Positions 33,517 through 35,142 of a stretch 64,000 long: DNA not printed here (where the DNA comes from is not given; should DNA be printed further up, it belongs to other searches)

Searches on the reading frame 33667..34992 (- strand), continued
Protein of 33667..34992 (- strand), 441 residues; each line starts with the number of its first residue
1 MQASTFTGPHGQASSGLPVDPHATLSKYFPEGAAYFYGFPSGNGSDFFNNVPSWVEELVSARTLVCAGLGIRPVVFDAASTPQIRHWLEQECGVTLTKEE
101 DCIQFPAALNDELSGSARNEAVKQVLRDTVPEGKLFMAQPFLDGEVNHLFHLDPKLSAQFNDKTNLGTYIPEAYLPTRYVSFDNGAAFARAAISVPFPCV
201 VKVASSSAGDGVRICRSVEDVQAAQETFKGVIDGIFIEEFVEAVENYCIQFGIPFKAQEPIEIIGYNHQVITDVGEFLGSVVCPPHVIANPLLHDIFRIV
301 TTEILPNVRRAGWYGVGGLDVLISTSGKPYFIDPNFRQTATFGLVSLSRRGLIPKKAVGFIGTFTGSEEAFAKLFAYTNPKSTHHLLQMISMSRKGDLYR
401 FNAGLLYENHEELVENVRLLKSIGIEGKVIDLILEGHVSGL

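Call 52: predict_structure(alignment_id=A1)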
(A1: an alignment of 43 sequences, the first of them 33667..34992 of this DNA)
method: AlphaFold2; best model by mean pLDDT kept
length: 441 residues; sequences in the alignment: 43
mean_pLDDT: 92.9   pTM: 0.91
mean pLDDT of the five models: 92.9, 92.7, 92.2, 91.9, 91.8
residues with pLDDT >= 90: 380; 70-90: 40; 50-70: 9; < 50: 12
segments of 3 or more residues with pLDDT < 50: 1-12
pLDDT, mean of each block of 10 residues (from residue 1): 39 74 97 95 74 93 97 98 98 96 97 93 97 96 92 95 97 98 98 97 90 96 96 96 96 98 96 87 88 96 98 98 97 96 97 94 97 96 95 97 96 96 96 79 55
secondary structure, 60 per line:
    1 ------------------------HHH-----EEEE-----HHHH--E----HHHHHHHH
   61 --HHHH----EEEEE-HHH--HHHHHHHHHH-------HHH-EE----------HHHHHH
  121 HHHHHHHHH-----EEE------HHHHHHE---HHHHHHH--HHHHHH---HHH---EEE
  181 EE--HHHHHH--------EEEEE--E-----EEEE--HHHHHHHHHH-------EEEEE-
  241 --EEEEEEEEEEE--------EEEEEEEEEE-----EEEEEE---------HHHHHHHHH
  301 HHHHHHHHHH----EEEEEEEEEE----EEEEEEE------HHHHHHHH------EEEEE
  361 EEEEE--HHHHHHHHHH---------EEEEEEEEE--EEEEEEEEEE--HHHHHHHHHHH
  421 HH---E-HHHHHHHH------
elements in order: E33-36 H42-45 H53-60 H63-66 E71-75 H82-91 H115-129 E135-137 H144-149 H154-160 H163-168 E178-182 H185-190 E199-203 E212-215 H218-227 E235-239 E243-253 E262-271 E277-282 H292-310 E315-324 E329-335 H342-349 E356-365 H368-377 E387-395 E398-407 H410-422 H428-435

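Call 56: fold_search(model_id=the predicted structure, library=pdb)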
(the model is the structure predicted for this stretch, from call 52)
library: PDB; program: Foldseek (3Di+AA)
matches with E <= 10: 1421; with E <= 0.001: 482
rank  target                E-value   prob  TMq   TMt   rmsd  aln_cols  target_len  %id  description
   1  7r8q_B                2.8e-24  1.00  0.74  0.83   3.2       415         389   20  Closed form of SAOUHSC_02373 in complex with ADP, citrate, Mg2+ and Na+ (released 2022-09-14)
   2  7r8q_A                1.5e-23  1.00  0.72  0.81   3.4       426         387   19  Closed form of SAOUHSC_02373 in complex with ADP, citrate, Mg2+ and Na+ (released 2022-09-14)
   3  7r8p                  5.5e-23  1.00  0.69  0.83   3.6       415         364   20  Open form of SAOUHSC_02373 in complex with ADP, Mg2+ and Na+ (released 2022-09-14)
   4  3v4s_A                3.3e-12  1.00  0.53  0.60   7.3       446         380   14  Crystal Structure of ADP-ATP complex of purK: N5-carboxyaminoimidazole ribonucleotide synthetase (released 2013-02-13)
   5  8ynd_B                3.3e-12  1.00  0.55  0.59   7.2       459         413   12  ATP-grasp peptide ligase from Streptomyces (released 2025-02-19)
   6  4dlk_A                3.7e-12  1.00  0.53  0.59   7.1       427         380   13  Crystal Structure of ATP-Ca++ complex of purK: N5-carboxyaminoimidazole ribonucleotide synthetase (released 2013-02-06)
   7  8ynd_D                5.0e-12  1.00  0.56  0.58   6.8       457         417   11  ATP-grasp peptide ligase from Streptomyces (released 2025-02-19)
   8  3v4s_B                5.3e-12  1.00  0.46  0.52   8.5       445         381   13  Crystal Structure of ADP-ATP complex of purK: N5-carboxyaminoimidazole ribonucleotide synthetase (released 2013-02-13)
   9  3q2o_A                8.7e-12  1.00  0.51  0.58   7.4       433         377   13  Crystal Structure of purK: N5-carboxyaminoimidazole ribonucleotide synthetase (released 2011-10-26)
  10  8ynd_H                9.2e-12  1.00  0.55  0.58   6.8       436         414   11  ATP-grasp peptide ligase from Streptomyces (released 2025-02-19)
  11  3mjf                  1.2e-11  1.00  0.42  0.43  10.2       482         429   14  Phosphoribosylamine-glycine ligase from Yersinia pestis (released 2010-05-26)
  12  3r5h_A                1.5e-11  1.00  0.46  0.51   8.7       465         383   14  Crystal Structure of ADP-AIR complex of purK: N5-carboxyaminoimidazole ribonucleotide synthetase (released 2012-03-21)
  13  8ynd_A                2.0e-11  1.00  0.55  0.58   7.1       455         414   11  ATP-grasp peptide ligase from Streptomyces (released 2025-02-19)
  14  8ynd_C                2.7e-11  1.00  0.54  0.58   6.6       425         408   12  ATP-grasp peptide ligase from Streptomyces (released 2025-02-19)
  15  8ynd_E                2.9e-11  1.00  0.55  0.58   7.3       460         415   11  ATP-grasp peptide ligase from Streptomyces (released 2025-02-19)
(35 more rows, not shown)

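Call 66: search_protein_representatives(alignment_id=A1)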
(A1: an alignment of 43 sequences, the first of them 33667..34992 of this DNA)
Query: 43 sequences, 435 profile positions. Proteins with E-value up to 0.001 (for the whole library): 849; up to 1e-10: 374; up to 1e-30: 95. The best 150 are listed.
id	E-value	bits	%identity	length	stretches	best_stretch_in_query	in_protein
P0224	3.4e-174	595.9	-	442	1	4-431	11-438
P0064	6.1e-173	591.8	-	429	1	15-431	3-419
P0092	1.5e-169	580.6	-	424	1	16-432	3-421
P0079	4.9e-169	578.9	-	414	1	19-430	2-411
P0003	5.9e-168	575.4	-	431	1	15-430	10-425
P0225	7.0e-167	571.8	-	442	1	6-430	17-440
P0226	8.6e-166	568.2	-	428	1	11-431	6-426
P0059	3.8e-165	566.1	-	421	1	18-432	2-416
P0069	7.1e-165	565.2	-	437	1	6-430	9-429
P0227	1.3e-164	564.3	-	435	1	17-430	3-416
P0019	6.0e-163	558.9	-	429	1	15-430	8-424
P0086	4.5e-160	549.4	-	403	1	19-430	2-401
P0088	1.5e-158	544.4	-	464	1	12-432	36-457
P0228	1.1e-156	538.3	-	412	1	21-427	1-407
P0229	2.4e-155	533.8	-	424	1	16-430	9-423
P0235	1.8e-151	521.0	-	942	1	19-430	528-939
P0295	3.1e-34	134.7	-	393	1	113-360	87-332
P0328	1.4e-25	106.2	-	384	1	24-421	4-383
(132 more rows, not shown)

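Call 67: search_protein_families(library=pfam, proteins=[P0235, P0224, P0295, P0328], max_evalue=0.001)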
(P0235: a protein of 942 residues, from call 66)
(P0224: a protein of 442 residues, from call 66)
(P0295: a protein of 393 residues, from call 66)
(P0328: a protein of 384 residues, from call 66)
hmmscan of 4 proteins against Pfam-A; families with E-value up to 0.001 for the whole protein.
P0235 (942 aa): 2 families
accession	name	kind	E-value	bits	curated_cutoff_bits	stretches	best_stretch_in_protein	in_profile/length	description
PF08443.16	RimK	-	1.2e-05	25.5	21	1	700-838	39-164/188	RimK-like ATP-grasp domain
PF02222.28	ATP-grasp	-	0.00037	20.6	27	1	696-754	25-84/179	ATP-grasp domain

P0224 (442 aa): 2 families
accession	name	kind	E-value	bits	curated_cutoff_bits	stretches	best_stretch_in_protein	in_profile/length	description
PF02786.22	CPSase_L_D2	-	2e-06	27.9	19.8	1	192-341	32-182/211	Carbamoyl-phosphate synthase L chain, ATP binding domain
PF02655.19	ATP-grasp_3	-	1.5e-05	25.6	23.2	1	189-342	22-160/160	ATP-grasp domain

P0295 (393 aa): 2 families
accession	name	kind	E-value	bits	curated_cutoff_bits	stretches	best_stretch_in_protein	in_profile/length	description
PF02655.19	ATP-grasp_3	-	1.2e-07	32.4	23.2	1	225-306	79-160/160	ATP-grasp domain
PF02222.28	ATP-grasp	-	7.7e-07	29.4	27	1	150-302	14-162/179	ATP-grasp domain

P0328 (384 aa): 2 families
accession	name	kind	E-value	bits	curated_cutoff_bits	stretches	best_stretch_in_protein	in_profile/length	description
PF02655.19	ATP-grasp_3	-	0.00022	21.8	23.2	1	140-268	4-130/160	ATP-grasp domain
PF13535.11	ATP-grasp_4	-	0.00071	19.7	27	0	197-272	49-124/160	ATP-grasp domain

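Call 69: find_encoding_contigs(protein=P0005, flank=5000, max_places=3)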
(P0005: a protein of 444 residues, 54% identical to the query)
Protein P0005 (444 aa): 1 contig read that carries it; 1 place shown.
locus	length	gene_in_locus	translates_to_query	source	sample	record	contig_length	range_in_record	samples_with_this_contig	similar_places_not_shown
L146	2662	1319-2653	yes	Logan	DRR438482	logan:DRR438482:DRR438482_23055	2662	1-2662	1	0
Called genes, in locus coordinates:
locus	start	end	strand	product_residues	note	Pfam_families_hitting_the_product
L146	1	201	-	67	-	?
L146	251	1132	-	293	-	-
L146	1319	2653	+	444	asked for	PF02786:CPSase_L_D2 (faint)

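Call 70: find_encoding_contigs(protein=P0006, flank=5000, max_places=3)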
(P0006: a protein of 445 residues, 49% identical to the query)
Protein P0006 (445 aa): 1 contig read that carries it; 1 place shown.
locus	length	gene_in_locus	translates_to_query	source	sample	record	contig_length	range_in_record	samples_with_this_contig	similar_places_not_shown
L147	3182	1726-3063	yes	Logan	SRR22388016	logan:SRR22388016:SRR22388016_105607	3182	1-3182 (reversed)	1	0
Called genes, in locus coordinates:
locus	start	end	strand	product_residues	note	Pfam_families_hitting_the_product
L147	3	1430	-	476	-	?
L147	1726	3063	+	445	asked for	PF02655:ATP-grasp_3, PF02786:CPSase_L_D2 (weak), PF07478:Dala_Dala_lig_C, PF02222:ATP-grasp (weak), PF08443:RimK (faint)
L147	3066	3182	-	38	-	?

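Call 71: find_encoding_contigs(protein=P0235, flank=5000, max_places=2)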
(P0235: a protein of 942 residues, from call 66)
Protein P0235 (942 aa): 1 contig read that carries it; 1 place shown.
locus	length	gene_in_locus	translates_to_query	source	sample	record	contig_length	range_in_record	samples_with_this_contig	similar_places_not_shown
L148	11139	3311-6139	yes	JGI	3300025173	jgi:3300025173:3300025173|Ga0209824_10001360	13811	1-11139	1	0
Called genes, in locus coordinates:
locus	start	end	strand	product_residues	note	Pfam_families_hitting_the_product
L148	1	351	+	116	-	?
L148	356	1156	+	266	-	PF15515:MvaI_BcnI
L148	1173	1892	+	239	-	PF01726:LexA_DNA_bind (faint)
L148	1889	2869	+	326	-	-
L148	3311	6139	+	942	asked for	PF08443:RimK (faint)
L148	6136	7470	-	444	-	PF00278:Orn_DAP_Arg_deC (weak), PF02784:Orn_Arg_deC_N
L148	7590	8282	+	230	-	-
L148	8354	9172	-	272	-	PF01978:TrmB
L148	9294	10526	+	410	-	PF03308:MeaB (weak)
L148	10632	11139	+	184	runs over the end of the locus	-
